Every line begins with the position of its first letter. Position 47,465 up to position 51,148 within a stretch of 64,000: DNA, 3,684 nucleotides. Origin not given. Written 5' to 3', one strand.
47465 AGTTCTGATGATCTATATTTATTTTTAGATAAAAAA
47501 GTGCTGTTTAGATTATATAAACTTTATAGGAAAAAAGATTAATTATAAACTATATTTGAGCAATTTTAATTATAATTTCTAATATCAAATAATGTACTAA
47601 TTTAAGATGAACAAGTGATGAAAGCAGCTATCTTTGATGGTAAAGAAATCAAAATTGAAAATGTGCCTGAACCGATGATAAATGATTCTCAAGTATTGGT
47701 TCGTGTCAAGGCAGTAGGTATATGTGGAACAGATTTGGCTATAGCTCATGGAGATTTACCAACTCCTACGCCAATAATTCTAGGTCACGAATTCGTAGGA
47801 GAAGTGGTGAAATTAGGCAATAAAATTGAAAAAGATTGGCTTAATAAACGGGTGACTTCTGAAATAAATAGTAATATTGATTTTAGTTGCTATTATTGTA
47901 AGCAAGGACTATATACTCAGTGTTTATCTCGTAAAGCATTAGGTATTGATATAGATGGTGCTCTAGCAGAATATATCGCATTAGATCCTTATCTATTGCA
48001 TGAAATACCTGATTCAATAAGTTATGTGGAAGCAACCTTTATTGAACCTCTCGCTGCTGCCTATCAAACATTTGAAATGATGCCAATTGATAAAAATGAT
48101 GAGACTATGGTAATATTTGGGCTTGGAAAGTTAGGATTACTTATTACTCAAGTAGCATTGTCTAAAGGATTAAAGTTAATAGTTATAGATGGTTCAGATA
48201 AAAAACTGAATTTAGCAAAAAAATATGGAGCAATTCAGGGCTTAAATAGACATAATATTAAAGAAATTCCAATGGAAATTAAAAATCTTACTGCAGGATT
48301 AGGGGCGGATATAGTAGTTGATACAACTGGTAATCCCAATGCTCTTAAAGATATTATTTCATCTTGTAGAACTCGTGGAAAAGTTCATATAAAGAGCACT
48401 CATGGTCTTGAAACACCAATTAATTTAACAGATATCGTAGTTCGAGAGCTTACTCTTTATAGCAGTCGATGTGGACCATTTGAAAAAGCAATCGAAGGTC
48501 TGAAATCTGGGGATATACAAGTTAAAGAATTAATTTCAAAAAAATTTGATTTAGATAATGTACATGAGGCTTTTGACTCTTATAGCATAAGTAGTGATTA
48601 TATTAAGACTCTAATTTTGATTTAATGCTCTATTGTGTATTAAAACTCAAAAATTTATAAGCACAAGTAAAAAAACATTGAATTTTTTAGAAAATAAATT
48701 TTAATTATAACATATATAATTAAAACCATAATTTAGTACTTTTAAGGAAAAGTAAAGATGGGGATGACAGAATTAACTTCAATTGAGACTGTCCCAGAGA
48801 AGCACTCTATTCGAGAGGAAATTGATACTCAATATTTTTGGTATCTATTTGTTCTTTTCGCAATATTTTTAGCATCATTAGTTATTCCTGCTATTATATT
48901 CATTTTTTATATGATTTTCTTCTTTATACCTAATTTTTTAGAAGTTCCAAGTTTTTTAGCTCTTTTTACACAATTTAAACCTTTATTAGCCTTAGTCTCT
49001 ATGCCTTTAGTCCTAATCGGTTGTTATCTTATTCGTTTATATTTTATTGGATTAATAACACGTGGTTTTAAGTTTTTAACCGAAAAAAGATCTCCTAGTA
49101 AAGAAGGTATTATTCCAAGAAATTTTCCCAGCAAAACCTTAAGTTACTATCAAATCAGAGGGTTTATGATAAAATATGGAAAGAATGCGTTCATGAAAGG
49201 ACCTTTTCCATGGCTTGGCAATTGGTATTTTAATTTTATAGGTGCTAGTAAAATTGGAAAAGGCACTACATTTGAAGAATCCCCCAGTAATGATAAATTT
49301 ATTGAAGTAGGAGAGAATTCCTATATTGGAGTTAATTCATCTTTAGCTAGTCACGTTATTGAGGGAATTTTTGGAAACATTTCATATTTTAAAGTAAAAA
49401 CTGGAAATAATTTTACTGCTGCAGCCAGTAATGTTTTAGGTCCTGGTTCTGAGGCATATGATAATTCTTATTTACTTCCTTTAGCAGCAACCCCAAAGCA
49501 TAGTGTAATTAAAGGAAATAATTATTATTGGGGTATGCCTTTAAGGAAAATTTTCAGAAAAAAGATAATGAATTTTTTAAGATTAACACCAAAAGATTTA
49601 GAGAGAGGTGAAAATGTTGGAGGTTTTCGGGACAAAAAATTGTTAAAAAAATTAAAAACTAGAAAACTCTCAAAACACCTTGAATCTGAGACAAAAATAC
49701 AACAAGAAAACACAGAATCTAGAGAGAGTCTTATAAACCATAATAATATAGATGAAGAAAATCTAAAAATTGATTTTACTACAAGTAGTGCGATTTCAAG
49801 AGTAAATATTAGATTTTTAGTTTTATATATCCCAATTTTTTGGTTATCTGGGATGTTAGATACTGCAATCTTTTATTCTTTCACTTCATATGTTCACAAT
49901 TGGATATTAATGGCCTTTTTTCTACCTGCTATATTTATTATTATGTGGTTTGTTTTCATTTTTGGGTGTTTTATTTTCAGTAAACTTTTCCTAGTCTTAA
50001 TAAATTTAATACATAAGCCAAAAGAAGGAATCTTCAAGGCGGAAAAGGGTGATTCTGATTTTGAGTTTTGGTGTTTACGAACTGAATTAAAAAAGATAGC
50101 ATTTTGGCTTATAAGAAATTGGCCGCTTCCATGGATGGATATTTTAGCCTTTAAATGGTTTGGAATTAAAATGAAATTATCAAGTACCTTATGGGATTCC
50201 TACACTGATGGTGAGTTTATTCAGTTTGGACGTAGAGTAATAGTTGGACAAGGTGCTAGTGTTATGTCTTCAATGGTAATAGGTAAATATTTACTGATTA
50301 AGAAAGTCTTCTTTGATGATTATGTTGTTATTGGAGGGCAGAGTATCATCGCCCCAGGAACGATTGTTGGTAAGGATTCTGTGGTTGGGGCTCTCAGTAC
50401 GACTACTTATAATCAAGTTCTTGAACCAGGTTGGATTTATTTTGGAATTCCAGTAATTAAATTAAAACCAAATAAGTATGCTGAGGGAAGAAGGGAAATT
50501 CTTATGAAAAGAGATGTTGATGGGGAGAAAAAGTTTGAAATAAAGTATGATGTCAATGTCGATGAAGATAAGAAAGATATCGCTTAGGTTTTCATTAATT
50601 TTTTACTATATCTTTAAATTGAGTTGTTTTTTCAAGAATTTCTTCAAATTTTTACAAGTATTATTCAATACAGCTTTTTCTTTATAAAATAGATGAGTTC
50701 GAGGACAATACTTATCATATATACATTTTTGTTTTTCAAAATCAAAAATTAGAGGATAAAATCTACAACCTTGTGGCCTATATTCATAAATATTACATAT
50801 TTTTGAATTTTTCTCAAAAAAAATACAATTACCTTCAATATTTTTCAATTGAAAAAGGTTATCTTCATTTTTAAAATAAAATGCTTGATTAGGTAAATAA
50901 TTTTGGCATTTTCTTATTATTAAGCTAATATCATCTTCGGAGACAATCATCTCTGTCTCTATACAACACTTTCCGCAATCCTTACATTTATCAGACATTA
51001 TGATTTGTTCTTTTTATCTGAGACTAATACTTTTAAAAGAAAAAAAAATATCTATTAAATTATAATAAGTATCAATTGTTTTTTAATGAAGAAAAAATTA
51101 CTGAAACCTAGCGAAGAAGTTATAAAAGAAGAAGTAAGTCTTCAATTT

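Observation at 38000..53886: Three loci of stand-alone (TM hairpin + left-handed beta-helix) x3 modules, resembling the polymerising half of epsilon-poly-lysine synthetase without its A/T domains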

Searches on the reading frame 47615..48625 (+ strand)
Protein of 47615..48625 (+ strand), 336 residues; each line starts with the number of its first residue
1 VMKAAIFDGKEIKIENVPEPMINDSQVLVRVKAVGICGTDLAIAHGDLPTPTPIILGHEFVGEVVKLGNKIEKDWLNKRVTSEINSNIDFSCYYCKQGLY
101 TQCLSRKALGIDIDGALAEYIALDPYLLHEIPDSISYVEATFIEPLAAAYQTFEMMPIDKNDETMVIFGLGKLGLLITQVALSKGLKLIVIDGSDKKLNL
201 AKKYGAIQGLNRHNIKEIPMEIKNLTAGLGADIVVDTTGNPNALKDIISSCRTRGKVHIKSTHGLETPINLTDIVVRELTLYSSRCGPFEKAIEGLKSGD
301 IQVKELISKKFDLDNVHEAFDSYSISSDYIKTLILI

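Call 5: search_protein_families(library=pfam, proteins=[window:47615-48625:+], max_evalue=0.01)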
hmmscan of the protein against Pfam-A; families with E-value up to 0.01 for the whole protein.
window:47615-48625:+ (336 aa): 3 families
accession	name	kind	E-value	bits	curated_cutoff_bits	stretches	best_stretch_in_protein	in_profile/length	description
PF08240.17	ADH_N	-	3.1e-24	85.7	23.5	1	24-133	2-104/104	Alcohol dehydrogenase GroES-like domain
PF00107.32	ADH_zinc_N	-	4e-22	79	31.8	1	173-288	2-116/129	Zinc-binding dehydrogenase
PF16912.11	Glu_dehyd_C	-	2.8e-08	34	34.9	1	159-334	28-209/211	Glucose dehydrogenase C-terminus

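Call 10: search_protein_families(library=ncbifam, proteins=[window:47615-48625:+], max_evalue=1)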
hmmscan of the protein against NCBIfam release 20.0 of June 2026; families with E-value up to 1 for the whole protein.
window:47615-48625:+ (336 aa): 30 families (the best 25 are shown)
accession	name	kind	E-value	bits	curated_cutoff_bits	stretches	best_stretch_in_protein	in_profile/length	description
NF003808.0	PRK05396.1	equivalog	6.1e-48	163.4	380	1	10-323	11-328/341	L-threonine 3-dehydrogenase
NF041097.1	keto_inos_dh_IolM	equivalog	1.2e-47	162.5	450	1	5-324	33-378/389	scyllo-inosose 3-dehydrogenase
TIGR00692.1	tdh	equivalog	1.4e-46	159.1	458.35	1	11-322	10-327/340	L-threonine 3-dehydrogenase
NF007489.0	PRK10083.1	equivalog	2.9e-40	138.3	376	1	9-321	9-321/339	Zn-dependent oxidoreductase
NF010344.0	PRK13771.1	subfamily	1.1e-34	119.9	349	1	2-334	1-331/334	putative alcohol dehydrogenase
NF006940.0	PRK09422.1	equivalog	5.1e-32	111.2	344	1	2-321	1-320/338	alcohol dehydrogenase AdhP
NF041172.1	AcrlCoa_red_Thmprot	equivalog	1.7e-31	109.4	500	1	2-333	1-331/334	acryloyl-CoA reductase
NF007642.0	PRK10309.1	equivalog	2.1e-31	109.4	550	1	2-262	1-261/347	galactitol-1-phosphate 5-dehydrogenase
TIGR03366.1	HpnZ_proposed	hypoth_equivalog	4.6e-29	101.6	328.1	1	21-271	2-263/315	putative phosphonate catabolism associated alcohol dehydrogenase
TIGR03451.1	mycoS_dep_FDH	equivalog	2.1e-27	95.9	512.9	2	160-323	175-346/358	S-(hydroxymethyl)mycothiol dehydrogenase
NF007375.0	PRK09880.1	equivalog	6.5e-27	94.2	469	1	21-323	24-330/344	L-idonate 5-dehydrogenase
TIGR02824.1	quinone_pig3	subfamily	3.1e-23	82.3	296.8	2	114-285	91-263/325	putative NAD(P)H quinone oxidoreductase, PIG3 family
TIGR03989.1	Rxyl_3153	subfamily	1e-22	80.9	440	2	160-322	185-357/370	NDMA-dependent alcohol dehydrogenase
NF047908.1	AldhRedAhr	equivalog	3.8e-22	78.6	470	1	11-321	15-320/335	NADPH-dependent aldehyde reductase Ahr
TIGR02822.1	adh_fam_2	subfamily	4e-22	78.7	283.5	1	14-230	19-234/329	zinc-binding alcohol dehydrogenase family protein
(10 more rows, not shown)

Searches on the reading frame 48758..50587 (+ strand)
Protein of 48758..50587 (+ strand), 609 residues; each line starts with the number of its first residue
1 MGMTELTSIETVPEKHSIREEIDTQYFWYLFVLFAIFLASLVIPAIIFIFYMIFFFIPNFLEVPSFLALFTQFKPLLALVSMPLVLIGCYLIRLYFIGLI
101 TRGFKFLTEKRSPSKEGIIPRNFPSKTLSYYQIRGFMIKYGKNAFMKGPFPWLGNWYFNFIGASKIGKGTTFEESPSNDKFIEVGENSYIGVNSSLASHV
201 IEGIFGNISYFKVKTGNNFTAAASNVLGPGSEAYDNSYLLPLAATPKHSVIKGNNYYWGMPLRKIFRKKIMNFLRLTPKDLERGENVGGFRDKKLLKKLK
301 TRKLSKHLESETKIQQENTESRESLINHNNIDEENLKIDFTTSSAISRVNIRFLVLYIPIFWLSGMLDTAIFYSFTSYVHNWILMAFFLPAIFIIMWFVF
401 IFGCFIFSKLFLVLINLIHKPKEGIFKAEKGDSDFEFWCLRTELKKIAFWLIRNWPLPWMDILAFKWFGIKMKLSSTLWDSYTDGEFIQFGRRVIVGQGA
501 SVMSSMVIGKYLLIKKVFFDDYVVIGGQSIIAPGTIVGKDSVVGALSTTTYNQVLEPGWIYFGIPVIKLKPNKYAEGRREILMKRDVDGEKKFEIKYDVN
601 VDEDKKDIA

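Call 3: search_protein_families(library=ncbifam, proteins=[window:48758-50587:+], max_evalue=1)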
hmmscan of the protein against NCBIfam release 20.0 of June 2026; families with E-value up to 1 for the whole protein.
window:48758-50587:+ (609 aa): 14 families
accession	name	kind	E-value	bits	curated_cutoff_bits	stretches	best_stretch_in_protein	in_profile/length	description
TIGR02353.1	NRPS_term_dom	equivalog_domain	1.5e-12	46.8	423.1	2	431-572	77-216/695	Pls/PosA family non-ribosomal peptide synthetase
NF058585.1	HptprglPActTf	PfamEq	3.6e-10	39.7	300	2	486-566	76-154/172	heptaprenylglyceryl phosphate O-acetyltransferase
NF007797.0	PRK10502.1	subfamily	0.00026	20.7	192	1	515-571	124-178/183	WcaF family extracellular polysaccharide biosynthesis acetyltransferase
TIGR01853.1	lipid_A_lpxD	equivalog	0.0029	16.6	242.5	1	487-540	122-176/325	UDP-3-O-(3-hydroxymyristoyl)glucosamine N-acyltransferase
NF007076.0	PRK09527.1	equivalog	0.0051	16.2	347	1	521-565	136-178/203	galactoside O-acetyltransferase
NF002060.0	PRK00892.1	subfamily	0.0079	15.3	207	1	489-540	133-185/345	UDP-3-O-(3-hydroxymyristoyl)glucosamine N-acyltransferase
TIGR03570.1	NeuD_NnaD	subfamily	0.017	14.7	160.8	1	490-564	120-199/202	NeuD/PglB/VioB family sugar acetyltransferase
TIGR03532.1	DapD_Ac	equivalog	0.036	13.7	231.75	1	490-569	137-211/231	2,3,4,5-tetrahydropyridine-2,6-dicarboxylate N-acetyltransferase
NF007499.0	PRK10092.1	equivalog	0.058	13.2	314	1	513-548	126-161/183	maltose O-acetyltransferase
NF008808.1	PRK11830.1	equivalog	0.076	12.5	204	1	516-545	145-174/243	2,3,4,5-tetrahydropyridine-2,6-dicarboxylate N-succinyltransferase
NF050158.1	CarbAnhydGPos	equivalog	0.091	12.4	250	1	506-566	77-137/172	gamma carbonic anhydrase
NF007240.0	PRK09677.1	equivalog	0.096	12.2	243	1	513-551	127-165/192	putative lipopolysaccharide biosynthesis O-acetyl transferase WbbJ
NF003657.0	PRK05289.1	equivalog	0.13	11.3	226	1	495-541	11-58/264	acyl-ACP--UDP-N-acetylglucosamine O-acyltransferase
NF010933.0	PRK14353.1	equivalog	0.25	9.9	505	0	494-551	281-427/453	bifunctional UDP-N-acetylglucosamine diphosphorylase/glucosamine-1-phosphate N-acetyltransferase GlmU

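Call 4: search_protein_families(library=pfam, proteins=[window:48758-50587:+], max_evalue=1)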
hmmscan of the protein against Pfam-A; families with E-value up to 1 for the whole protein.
window:48758-50587:+ (609 aa): 3 families
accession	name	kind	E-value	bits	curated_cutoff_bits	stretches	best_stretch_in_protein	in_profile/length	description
PF00132.30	Hexapep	-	4.4e-07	29.8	27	1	521-548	6-33/36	Bacterial transferase hexapeptide (six repeats)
PF14602.12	Hexapep_2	-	0.016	15.3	27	1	523-545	8-28/34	Hexapeptide repeat of succinyl-transferase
PF25084.1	LbH_EIF2B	-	0.13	12.7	54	1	491-545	48-101/105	EIF2B subunit epsilon LbH domain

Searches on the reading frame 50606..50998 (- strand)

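Call 5: search_protein_families(library=pfam, proteins=[window:50606-50998:-], max_evalue=0.01)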
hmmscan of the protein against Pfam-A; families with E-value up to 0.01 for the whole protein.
window:50606-50998:- (130 aa): 1 family
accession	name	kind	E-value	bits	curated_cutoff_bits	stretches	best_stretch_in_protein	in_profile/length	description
PF03692.20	CxxCxxCC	-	6.2e-12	46.5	23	1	4-98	1-84/85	Putative zinc- or iron-chelating domain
